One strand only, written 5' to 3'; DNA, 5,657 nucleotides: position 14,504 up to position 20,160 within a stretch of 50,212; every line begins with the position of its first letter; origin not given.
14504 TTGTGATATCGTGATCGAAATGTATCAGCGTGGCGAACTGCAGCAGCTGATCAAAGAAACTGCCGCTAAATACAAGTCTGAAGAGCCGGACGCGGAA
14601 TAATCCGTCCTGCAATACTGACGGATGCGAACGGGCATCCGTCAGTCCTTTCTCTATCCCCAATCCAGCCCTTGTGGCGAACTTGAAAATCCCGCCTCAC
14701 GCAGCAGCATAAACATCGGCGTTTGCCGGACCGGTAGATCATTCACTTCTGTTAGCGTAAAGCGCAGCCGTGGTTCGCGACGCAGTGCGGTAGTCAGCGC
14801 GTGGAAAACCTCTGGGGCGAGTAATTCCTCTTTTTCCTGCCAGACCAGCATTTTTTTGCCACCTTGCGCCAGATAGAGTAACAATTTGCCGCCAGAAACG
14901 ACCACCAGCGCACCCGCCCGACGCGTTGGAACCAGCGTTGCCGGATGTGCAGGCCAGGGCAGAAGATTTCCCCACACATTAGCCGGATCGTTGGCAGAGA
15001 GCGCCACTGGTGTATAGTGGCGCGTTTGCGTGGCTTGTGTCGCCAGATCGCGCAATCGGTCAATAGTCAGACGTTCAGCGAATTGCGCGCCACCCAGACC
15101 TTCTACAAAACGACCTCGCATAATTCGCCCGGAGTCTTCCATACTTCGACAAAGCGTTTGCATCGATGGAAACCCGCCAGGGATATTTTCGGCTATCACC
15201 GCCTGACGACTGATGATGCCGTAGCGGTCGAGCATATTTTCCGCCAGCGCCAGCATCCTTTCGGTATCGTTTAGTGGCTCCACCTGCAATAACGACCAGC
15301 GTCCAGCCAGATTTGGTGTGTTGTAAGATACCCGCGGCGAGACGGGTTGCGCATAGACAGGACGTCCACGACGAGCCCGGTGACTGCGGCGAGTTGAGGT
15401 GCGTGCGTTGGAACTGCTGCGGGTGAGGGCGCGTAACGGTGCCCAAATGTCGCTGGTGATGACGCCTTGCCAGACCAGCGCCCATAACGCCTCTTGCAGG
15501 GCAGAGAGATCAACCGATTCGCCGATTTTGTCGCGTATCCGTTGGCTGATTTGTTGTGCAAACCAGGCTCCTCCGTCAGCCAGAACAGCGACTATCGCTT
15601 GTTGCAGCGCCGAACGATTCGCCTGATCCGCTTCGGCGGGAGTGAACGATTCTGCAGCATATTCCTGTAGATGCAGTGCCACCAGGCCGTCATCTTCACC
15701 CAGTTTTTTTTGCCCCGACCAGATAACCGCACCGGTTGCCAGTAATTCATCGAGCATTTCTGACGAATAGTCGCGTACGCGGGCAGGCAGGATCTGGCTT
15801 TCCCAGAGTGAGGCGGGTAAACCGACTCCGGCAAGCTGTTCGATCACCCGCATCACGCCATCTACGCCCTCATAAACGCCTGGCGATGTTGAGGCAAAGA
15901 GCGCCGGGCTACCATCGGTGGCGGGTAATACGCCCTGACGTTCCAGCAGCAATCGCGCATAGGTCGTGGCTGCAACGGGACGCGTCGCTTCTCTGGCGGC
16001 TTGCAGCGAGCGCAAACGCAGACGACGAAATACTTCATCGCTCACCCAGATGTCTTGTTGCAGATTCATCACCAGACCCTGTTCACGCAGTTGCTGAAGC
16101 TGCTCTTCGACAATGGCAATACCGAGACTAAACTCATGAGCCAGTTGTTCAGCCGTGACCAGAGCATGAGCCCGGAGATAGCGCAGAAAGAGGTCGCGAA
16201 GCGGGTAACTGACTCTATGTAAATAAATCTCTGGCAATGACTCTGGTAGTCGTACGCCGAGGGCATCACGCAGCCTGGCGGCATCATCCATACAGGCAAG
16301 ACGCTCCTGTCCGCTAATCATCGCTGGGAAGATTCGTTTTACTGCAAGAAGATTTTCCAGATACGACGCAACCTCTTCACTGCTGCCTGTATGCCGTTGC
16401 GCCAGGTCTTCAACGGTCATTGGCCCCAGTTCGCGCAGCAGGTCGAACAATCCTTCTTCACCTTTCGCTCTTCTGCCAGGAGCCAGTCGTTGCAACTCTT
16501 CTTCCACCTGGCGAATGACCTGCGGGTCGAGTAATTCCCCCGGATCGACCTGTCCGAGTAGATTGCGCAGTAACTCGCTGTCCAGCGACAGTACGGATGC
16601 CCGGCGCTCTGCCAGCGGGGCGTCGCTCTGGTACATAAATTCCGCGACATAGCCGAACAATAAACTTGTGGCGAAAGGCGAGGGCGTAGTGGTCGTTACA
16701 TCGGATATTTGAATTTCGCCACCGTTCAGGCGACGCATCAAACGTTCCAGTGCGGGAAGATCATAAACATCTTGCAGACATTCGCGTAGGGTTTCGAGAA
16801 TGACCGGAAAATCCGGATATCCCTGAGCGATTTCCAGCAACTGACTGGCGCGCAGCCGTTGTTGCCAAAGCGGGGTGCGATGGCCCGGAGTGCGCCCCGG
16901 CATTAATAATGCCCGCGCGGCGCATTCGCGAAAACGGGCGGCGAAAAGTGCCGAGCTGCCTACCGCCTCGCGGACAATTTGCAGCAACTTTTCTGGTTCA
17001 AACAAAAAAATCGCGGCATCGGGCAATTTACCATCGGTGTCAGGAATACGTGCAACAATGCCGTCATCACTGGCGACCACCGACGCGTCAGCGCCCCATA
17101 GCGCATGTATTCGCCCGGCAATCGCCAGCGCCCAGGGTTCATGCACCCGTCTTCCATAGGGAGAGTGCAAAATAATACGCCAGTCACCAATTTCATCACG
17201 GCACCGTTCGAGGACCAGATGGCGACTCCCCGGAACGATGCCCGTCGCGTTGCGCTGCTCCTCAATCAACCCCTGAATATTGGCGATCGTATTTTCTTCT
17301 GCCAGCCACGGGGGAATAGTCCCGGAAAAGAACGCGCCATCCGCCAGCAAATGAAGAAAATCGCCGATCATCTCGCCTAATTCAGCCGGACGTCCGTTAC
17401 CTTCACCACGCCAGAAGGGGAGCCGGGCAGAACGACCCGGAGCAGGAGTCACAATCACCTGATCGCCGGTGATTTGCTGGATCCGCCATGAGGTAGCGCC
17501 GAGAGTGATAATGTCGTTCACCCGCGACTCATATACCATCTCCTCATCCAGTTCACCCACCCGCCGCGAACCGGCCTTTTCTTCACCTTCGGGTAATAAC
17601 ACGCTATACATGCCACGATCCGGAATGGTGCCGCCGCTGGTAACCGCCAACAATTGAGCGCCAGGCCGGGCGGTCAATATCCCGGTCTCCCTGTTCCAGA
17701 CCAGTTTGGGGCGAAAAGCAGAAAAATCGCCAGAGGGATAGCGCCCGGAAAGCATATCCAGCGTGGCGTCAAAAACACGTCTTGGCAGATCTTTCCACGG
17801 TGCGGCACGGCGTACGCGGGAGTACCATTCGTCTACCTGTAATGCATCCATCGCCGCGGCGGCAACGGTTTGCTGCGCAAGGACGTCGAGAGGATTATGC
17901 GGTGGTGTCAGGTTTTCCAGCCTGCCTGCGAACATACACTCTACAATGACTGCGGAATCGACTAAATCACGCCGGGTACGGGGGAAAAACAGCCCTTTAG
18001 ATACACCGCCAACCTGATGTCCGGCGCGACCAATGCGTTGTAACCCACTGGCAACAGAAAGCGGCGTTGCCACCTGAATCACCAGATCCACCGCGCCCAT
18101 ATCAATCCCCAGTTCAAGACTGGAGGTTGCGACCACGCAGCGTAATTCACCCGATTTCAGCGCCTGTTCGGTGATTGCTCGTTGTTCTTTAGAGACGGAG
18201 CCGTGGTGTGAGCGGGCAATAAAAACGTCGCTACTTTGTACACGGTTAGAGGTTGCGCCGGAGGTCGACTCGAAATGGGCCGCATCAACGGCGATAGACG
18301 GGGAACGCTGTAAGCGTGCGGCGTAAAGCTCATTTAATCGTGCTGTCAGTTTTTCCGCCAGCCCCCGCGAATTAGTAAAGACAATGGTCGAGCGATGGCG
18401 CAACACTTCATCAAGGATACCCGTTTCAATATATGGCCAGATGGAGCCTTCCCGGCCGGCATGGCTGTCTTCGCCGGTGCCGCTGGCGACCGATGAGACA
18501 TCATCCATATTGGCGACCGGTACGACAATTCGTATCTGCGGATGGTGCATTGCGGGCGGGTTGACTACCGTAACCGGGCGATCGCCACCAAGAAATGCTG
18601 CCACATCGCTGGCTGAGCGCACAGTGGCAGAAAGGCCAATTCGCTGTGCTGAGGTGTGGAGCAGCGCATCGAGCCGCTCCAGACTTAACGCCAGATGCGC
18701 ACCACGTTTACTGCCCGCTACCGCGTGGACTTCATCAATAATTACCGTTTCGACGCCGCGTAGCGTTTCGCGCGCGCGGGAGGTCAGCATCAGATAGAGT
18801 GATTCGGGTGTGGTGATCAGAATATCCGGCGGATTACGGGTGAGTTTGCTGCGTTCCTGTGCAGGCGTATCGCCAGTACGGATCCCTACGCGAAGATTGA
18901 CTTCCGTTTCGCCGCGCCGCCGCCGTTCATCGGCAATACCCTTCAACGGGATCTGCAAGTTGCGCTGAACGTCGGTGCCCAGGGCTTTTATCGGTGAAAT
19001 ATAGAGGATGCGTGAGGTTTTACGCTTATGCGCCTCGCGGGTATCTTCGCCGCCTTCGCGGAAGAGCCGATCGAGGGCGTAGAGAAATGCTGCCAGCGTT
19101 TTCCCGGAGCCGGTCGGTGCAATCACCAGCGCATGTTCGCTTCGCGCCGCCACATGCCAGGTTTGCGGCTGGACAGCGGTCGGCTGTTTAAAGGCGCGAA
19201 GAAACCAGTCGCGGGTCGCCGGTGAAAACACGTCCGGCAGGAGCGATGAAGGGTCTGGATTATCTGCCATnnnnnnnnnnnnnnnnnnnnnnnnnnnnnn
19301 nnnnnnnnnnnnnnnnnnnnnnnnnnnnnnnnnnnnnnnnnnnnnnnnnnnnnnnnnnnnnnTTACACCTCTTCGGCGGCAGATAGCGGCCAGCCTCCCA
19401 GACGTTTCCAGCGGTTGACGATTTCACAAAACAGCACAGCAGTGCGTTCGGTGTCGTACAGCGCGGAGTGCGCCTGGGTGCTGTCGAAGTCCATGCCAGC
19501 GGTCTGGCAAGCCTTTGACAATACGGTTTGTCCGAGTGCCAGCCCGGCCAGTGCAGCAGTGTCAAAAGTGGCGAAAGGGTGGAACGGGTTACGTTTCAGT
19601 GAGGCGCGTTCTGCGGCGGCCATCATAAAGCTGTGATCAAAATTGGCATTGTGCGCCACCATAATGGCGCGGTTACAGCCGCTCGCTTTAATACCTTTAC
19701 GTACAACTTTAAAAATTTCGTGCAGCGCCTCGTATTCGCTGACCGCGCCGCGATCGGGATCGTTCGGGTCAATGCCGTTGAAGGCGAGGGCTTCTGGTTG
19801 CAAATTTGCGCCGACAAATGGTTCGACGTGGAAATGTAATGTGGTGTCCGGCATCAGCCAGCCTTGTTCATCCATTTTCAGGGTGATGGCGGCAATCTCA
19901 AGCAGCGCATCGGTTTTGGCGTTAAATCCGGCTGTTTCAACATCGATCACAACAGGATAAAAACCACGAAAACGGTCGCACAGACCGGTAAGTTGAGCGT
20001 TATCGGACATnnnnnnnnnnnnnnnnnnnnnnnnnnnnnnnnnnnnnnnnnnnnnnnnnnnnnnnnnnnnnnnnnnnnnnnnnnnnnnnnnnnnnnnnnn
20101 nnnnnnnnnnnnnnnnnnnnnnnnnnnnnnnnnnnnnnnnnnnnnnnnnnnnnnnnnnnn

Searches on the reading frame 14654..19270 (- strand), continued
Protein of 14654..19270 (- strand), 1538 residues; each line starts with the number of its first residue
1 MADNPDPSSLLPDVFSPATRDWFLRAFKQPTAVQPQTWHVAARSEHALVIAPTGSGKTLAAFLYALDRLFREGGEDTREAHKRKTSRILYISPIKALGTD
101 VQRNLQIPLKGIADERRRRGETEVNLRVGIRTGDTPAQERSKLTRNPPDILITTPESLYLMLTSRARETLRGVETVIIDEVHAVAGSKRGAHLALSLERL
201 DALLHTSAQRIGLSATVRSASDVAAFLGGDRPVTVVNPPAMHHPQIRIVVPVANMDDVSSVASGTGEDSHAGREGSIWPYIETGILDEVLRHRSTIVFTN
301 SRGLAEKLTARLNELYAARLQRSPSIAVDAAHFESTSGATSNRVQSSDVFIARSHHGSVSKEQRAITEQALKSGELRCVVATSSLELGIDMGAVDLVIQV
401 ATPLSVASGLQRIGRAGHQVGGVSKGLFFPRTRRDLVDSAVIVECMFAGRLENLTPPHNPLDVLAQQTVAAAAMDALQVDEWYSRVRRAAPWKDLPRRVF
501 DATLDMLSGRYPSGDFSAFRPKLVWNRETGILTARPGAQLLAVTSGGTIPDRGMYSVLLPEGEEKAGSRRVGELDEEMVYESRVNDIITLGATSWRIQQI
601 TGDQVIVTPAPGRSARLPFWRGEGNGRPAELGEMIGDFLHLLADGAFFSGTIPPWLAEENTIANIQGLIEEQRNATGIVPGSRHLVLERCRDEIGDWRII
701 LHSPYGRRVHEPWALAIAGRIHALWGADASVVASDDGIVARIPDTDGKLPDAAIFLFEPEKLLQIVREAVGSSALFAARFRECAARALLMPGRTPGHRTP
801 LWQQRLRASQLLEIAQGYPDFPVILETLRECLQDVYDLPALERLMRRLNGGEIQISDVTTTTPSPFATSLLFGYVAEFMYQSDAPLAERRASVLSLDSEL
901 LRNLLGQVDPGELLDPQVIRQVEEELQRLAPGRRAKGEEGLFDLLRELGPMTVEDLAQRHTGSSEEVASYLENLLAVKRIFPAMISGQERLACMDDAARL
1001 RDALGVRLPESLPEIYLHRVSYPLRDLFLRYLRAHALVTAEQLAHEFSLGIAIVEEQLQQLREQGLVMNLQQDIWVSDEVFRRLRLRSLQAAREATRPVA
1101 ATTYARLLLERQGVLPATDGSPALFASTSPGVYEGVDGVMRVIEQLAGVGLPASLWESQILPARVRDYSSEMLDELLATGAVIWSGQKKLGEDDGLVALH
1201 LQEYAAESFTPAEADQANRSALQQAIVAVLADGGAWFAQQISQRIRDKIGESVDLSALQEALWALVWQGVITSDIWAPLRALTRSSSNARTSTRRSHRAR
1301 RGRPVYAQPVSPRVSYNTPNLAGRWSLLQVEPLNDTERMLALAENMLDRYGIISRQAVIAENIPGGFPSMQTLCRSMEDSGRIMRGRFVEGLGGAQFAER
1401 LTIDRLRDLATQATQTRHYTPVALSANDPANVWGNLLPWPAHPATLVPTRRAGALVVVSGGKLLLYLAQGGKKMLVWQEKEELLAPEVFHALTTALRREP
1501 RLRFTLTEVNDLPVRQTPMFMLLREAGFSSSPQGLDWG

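Call 68: find_encoding_contigs(protein=P0023, flank=1500, max_places=1)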
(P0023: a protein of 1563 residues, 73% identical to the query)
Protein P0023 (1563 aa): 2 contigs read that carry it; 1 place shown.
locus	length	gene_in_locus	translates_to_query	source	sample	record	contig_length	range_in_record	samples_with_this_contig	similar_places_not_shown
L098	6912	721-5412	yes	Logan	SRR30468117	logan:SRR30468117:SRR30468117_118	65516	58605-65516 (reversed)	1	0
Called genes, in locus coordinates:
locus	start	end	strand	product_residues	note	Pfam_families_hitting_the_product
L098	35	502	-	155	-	-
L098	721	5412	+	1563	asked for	PF00270:DEAD, PF04851:ResIII (weak), PF00271:Helicase_C, PF19306:WHD_Lhr, PF08494:DEAD_assoc, PF23236:WHD_2nd_Lhr, PF23235:WHD_3rd_Lhr, PF23234:WHD_4th_Lhr, +1 more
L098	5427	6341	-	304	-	PF00126:HTH_1, PF03466:LysR_substrate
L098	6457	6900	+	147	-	PF07366:SnoaL, PF12680:SnoaL_2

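Call 69: find_encoding_contigs(protein=P0075, flank=1500, max_places=1)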
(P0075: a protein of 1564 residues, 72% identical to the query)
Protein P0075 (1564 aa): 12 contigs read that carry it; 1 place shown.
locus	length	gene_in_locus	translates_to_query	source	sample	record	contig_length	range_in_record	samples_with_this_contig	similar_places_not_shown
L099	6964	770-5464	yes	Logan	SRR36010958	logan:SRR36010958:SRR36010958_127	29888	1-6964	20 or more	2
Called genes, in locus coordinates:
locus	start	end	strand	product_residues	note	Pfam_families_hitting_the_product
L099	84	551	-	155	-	-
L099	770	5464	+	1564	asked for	PF00270:DEAD, PF04851:ResIII (weak), PF00271:Helicase_C, PF19306:WHD_Lhr, PF08494:DEAD_assoc, PF23236:WHD_2nd_Lhr, PF23235:WHD_3rd_Lhr, PF23234:WHD_4th_Lhr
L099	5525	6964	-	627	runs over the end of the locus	PF00224:PK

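Call 70: find_encoding_contigs(protein=P0074, flank=1500, max_places=1)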
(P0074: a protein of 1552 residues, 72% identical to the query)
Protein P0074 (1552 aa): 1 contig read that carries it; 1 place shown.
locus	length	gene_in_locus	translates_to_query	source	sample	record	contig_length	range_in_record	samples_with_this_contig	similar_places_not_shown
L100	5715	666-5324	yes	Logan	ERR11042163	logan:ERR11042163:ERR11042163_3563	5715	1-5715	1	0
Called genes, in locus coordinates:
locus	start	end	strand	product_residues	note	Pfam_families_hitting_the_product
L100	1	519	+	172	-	?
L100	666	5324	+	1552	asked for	PF00270:DEAD, PF04851:ResIII, PF00271:Helicase_C, PF19306:WHD_Lhr, PF08494:DEAD_assoc, PF23236:WHD_2nd_Lhr, PF23235:WHD_3rd_Lhr, PF23234:WHD_4th_Lhr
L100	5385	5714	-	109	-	?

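Call 71: find_encoding_contigs(protein=P0077, flank=1500, max_places=1)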
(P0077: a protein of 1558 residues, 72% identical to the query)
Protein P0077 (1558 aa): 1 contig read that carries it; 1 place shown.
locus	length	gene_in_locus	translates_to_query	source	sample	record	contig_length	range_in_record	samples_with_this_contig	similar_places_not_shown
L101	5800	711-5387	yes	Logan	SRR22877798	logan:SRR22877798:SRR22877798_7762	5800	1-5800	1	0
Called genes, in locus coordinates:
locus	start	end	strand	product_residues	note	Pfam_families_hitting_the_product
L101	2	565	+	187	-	?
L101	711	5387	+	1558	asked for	PF00270:DEAD, PF04851:ResIII (weak), PF00271:Helicase_C, PF19306:WHD_Lhr, PF08494:DEAD_assoc, PF23236:WHD_2nd_Lhr, PF23235:WHD_3rd_Lhr, PF23234:WHD_4th_Lhr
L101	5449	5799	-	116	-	?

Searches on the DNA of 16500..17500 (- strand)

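Call 88: search_dna_similar(query=window:16500-17500:-, collection=ecoli_genomes, mode=near, max_rows=3)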
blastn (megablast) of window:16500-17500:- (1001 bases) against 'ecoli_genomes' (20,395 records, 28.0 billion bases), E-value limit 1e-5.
Records with a match: 4384; places in all: 4388; records where one place covers at least 80% of the query: 4381.
Genomes with a match: 4384 of 5426; with a place that covers at least 80% of the query: 4381. Places per genome that has any: lowest 1, median 1, highest 2. On chromosomes: 4388 places; on plasmids: 0.
Best place of each record, by identity: >=99% 2007; 95-99% 2377.
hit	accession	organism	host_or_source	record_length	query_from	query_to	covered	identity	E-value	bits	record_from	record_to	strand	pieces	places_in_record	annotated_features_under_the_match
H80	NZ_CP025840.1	Escherichia coli strain 214-4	Homo sapiens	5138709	1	1001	100%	99.9%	0e+0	1844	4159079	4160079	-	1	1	lhr: ATP-dependent helicase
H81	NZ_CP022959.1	Escherichia coli ATCC 8739 strain ATCC 8739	stepwise adaptation to AgNO3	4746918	1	1001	100%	99.9%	0e+0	1844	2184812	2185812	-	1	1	lhr: ATP-dependent helicase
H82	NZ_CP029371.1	Escherichia coli strain C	cow's milk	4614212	1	1001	100%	99.9%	0e+0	1844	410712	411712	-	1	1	lhr: ATP-dependent helicase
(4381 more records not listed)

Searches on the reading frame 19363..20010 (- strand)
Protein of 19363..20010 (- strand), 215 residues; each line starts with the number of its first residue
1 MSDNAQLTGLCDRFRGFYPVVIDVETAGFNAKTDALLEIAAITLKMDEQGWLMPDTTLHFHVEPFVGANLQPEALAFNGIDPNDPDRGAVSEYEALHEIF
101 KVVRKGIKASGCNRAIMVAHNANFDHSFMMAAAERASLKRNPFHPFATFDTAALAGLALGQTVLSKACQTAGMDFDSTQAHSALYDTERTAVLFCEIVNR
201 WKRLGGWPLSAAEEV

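Call 10: search_protein_families(proteins=[window:19363-20010:-], library=ncbifam)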
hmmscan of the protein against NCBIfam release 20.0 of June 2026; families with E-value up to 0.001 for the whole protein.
window:19363-20010:- (215 aa): 22 families
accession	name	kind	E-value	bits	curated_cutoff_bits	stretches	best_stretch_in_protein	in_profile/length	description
TIGR01298.1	RNaseT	equivalog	3.2e-115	382.9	246.2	1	10-208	1-199/200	ribonuclease T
NF001688.0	PRK00448.1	equivalog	6.8e-16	57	873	1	20-203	426-590/1445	PolC-type DNA polymerase III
TIGR01405.1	polC_Gram_pos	equivalog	1.4e-14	52.8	1043.45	1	20-203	192-356/1211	DNA polymerase III subunit alpha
TIGR01406.1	dnaQ_proteo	equivalog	3.3e-11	43.3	222.7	1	20-202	3-173/231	DNA polymerase III subunit epsilon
NF004316.1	PRK05711.1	equivalog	5.4e-11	42.6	196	1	20-197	4-169/234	DNA polymerase III subunit epsilon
NF005906.0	PRK07883.1-4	equivalog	2.4e-10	39.4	495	1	114-203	86-173/563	DEDD exonuclease domain-containing protein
NF005905.0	PRK07883.1-3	equivalog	2.8e-10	39.4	508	1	20-200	27-190/581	DEDD exonuclease domain-containing protein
NF005836.0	PRK07740.1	equivalog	6.4e-10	38.9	261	1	11-204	53-229/244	hypothetical protein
NF005981.0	PRK08074.1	equivalog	6.3e-09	34.4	789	1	20-204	6-172/931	ATP-dependent DNA helicase DinG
TIGR00573.1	dnaq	subfamily_domain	1.7e-08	34.3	71.5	1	20-197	10-169/217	exonuclease, DNA polymerase III, epsilon subunit family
NF005907.0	PRK07883.1-5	equivalog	3.2e-08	32.4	454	1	20-204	31-198/584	DEDD exonuclease domain-containing protein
NF004719.0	PRK06063.1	equivalog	6.2e-08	31.9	389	1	115-200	96-179/331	DEDDh family exonuclease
NF006615.0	PRK09182.1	subfamily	4.4e-07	29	207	1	20-131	53-151/307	3'-5' exonuclease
NF005289.0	PRK06807.1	equivalog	8.1e-07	28.6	335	1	20-139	11-113/313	3'-5' exonuclease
NF006316.0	PRK08517.1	equivalog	1.6e-06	27.6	247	1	20-139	73-174/270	3'-5' exonuclease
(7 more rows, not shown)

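Call 19: find_related_loci(query=window:19363-20010:-, collection=genome_contigs, flank=3000)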
Query window:19363-20010:- (215 aa) in genome_contigs; peptide patterns used: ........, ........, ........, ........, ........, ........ (x = any residue, [..] = any of these).
600 stretches matched a pattern (row limit reached: there are more); 592 encode a relative of the query (tblastn E <= 1e-3); the best 80 are kept; 80 distinct loci.
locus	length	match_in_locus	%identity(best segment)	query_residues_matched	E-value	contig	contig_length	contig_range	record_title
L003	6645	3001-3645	99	1-215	5e-146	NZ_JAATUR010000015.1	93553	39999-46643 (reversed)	Escherichia coli strain SCPM-O-B-8794 15length=93553, whole genome shotgun sequence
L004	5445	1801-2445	98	1-215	1e-144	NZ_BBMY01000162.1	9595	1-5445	Escherichia albertii NBRC 107761 = DSM 17582 strain NBRC 107761, whole genome shotgun sequence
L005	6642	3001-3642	91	1-214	5e-134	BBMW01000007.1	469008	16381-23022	Citrobacter werkmanii NBRC 105721 DNA, contig: CIWKM07, whole genome shotgun sequence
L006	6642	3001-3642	91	1-214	5e-134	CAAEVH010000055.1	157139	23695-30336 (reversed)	MAG TPA_asm: uncultured Raoultella sp., isolate HGM20637, WGS project CAAEVH010000000 data, contig: ERS608581_38_k95_706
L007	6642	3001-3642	91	1-214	2e-133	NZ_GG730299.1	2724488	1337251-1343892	Citrobacter youngae ATCC 29220 Scfld0, whole genome shotgun sequence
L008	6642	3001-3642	91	1-214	1e-132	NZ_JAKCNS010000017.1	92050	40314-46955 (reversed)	Kluyvera intermedia strain INSAq229 Aq229_contig_17, whole genome shotgun sequence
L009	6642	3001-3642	90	1-214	1e-132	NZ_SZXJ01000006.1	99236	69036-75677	Citrobacter sp. wls619 contig34, whole genome shotgun sequence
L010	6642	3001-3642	90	1-214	7e-132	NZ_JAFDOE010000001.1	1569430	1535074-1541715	Citrobacter sp. FP75 contig1, whole genome shotgun sequence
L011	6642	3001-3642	90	1-214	4e-132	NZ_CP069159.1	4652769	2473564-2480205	Citrobacter sp. R56 chromosome, complete genome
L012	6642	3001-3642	90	1-214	1e-131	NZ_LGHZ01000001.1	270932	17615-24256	Kluyvera genomosp. 1 strain L2 contig1, whole genome shotgun sequence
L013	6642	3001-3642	90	1-214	1e-131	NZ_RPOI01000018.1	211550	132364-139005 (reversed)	Citrobacter youngae strain CCUG 30791 citrobacter_youngae_CCUG30791T_0000018, whole genome shotgun sequence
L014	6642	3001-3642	90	1-214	8e-132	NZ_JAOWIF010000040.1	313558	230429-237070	Citrobacter sp. Cu233 233, whole genome shotgun sequence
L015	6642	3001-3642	87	1-214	1e-129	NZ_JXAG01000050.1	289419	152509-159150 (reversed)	Enterobacter sp. Bisph1 contig050, whole genome shotgun sequence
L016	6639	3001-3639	89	1-213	1e-129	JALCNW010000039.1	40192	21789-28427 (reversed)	MAG: Enterobacter sp. isolate UW_MP_ENTER5_1 Ga0455787_00401, whole genome shotgun sequence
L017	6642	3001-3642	88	1-214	5e-129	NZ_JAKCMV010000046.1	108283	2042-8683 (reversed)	Enterobacter asburiae strain INSAq146 Aq146_contig_46, whole genome shotgun sequence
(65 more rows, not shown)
